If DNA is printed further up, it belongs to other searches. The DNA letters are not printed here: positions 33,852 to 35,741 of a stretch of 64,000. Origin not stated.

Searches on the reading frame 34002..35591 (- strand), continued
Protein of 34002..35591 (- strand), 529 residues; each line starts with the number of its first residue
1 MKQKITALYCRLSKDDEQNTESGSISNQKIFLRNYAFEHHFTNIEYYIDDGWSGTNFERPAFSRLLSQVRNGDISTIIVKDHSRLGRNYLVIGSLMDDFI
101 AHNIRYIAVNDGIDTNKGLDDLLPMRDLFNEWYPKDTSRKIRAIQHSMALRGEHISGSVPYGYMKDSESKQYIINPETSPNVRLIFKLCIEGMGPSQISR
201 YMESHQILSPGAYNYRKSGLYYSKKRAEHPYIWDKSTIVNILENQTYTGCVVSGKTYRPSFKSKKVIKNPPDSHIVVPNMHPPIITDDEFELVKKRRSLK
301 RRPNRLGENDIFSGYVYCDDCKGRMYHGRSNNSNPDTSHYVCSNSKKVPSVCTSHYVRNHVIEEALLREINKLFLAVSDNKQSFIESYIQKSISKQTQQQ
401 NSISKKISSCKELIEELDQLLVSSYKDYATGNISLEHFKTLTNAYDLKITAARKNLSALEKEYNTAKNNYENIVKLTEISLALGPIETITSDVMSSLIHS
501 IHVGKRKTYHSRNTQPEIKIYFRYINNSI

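Call 56: search_protein_families(library=ncbifam, proteins=[window:34005-35591:-], max_evalue=0.01)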
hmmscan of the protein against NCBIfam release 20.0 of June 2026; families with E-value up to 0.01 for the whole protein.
window:34005-35591:- (529 aa): 7 families
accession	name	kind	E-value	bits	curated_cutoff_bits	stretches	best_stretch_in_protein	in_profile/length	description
NF047343.1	SCCmet_CcrB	equivalog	6.2e-30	104.3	900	1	1-472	4-457/542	cassette chromosome recombinase CcrB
NF041201.1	recomb_XisF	equivalog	7.2e-28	97.7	375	1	9-379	4-362/465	fdxN element excision recombinase XisF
NF047344.1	SCCmet_CcrA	equivalog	3.2e-21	76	700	2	21-207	14-199/442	cassette chromosome recombinase CcrA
NF047347.1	SCCmet_CcrC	equivalog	1.4e-17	63.5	900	1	1-505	1-506/558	cassette chromosome recombinase CcrC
NF049883.1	resolv_YneB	equivalog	3.1e-10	39.8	175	1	7-92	3-85/211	YneB family resolvase-like protein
NF009949.0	PRK13413.1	equivalog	7.2e-09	35.6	272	1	20-113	10-101/203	master DNA invertase Mpi family serine-type recombinase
NF033518.0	transpos_IS607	equivalog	3e-08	33.4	110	1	4-87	54-132/187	IS607 family transposase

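Call 74: find_related_loci(query=window:34005-35591:-, collection=viral_contigs, flank=10000)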
Query window:34005-35591:- (529 aa) in viral_contigs; peptide patterns used: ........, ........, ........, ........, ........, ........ (x = any residue, [..] = any of these).
4 stretches matched a pattern, but none encodes a relative of the query by tblastn (E <= 1e-3).

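Call 75: find_related_loci(query=P0011, collection=viral_contigs, flank=10000)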
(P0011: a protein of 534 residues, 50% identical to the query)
Query P0011 (534 aa) in viral_contigs; peptide patterns used: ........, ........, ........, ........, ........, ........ (x = any residue, [..] = any of these).
5 stretches matched a pattern, but none encodes a relative of the query by tblastn (E <= 1e-3).
